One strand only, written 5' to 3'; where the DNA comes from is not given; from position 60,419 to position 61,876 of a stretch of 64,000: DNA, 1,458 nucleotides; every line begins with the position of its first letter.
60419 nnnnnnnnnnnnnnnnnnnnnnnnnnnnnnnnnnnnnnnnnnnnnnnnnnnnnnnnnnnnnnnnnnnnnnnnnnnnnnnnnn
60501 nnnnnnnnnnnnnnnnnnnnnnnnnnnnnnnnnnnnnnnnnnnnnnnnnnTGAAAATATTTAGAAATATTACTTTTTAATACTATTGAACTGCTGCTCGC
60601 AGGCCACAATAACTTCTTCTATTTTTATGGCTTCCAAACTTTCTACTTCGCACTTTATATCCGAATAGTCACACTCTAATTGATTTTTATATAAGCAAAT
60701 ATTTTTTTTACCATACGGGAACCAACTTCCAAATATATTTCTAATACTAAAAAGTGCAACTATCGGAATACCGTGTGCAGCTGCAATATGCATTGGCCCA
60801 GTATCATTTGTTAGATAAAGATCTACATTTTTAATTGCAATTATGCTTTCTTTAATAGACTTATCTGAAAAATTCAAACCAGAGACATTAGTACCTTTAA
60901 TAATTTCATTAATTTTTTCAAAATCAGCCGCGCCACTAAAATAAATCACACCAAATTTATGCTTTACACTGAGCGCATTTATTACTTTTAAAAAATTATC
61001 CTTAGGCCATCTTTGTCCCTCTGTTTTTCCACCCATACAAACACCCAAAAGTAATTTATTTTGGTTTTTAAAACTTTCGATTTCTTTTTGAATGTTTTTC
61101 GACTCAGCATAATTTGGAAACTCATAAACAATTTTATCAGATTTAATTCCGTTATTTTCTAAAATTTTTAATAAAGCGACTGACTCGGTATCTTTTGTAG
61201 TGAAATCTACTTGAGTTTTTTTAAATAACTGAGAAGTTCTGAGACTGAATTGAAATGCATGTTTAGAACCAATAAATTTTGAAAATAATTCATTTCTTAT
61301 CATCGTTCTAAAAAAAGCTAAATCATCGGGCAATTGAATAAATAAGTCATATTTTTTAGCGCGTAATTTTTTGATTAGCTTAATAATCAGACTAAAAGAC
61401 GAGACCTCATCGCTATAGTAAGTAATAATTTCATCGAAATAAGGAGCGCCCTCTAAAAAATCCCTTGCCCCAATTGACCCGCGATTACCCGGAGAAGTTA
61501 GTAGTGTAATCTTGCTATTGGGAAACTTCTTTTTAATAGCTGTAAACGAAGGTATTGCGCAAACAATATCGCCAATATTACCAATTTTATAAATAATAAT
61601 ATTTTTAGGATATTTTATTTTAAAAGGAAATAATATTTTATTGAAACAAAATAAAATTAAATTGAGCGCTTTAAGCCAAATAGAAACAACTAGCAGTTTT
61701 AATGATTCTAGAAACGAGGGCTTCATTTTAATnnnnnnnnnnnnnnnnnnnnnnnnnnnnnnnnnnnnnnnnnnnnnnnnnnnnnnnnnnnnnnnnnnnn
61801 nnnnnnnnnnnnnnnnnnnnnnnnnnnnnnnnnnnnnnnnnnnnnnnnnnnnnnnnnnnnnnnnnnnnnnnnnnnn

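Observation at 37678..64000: Surface-glycan island encoding a full NDP-deoxysugar tailoring set (C-methyl, O-methyl, carbamoyl, amino), suggesting a noviose-like decorated sugar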

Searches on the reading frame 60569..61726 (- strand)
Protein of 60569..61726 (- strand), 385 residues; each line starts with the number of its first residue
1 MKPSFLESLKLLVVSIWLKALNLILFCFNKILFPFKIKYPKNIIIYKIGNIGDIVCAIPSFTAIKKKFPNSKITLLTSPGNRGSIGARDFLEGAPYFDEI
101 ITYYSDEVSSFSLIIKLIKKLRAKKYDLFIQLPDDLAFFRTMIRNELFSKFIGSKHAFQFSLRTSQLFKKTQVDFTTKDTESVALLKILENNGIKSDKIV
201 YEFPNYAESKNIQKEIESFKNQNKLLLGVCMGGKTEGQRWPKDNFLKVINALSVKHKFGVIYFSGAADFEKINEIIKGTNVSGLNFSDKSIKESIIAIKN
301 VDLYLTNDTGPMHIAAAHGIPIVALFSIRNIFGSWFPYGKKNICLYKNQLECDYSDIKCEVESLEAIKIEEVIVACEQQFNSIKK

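Call 6: search_protein_families(library=pfam, proteins=[window:60569-61726:-], max_evalue=0.001)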
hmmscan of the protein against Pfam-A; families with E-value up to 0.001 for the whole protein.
window:60569-61726:- (385 aa): 1 family
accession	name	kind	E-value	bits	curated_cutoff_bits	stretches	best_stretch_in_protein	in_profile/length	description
PF01075.23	Glyco_transf_9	-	1.7e-19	70.5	22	1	115-352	2-233/247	Glycosyltransferase family 9 (heptosyltransferase)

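Call 20: find_encoding_contigs(protein=window:60569-61726:-, flank=10000, max_places=6)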
Protein window:60569-61726:- (385 aa): no gene with exactly this product is on record in the collection.

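Call 27: search_protein_families(library=ncbifam, proteins=[window:60569-61726:-], max_evalue=0.001)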
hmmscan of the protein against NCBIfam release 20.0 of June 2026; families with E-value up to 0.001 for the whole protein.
window:60569-61726:- (385 aa): 5 families
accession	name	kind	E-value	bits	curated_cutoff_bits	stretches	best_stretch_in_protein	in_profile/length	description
NF007742.0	PRK10422.1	equivalog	6.1e-19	68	467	1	39-379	4-342/352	lipopolysaccharide core heptosyltransferase RfaQ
TIGR02201.1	heptsyl_trn_III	equivalog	1.2e-17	64.1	170.2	1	43-378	2-341/344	putative lipopolysaccharide heptosyltransferase III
TIGR02195.1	heptsyl_trn_II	equivalog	7.1e-16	58.2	134.6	1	50-330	9-286/339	lipopolysaccharide heptosyltransferase II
NF008162.0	PRK10916.1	equivalog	1.7e-09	37.4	569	1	208-327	163-288/348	ADP-heptose--LPS heptosyltransferase RfaF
TIGR02193.1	heptsyl_trn_I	equivalog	5.6e-09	35.7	185.3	1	235-328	191-283/320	lipopolysaccharide heptosyltransferase I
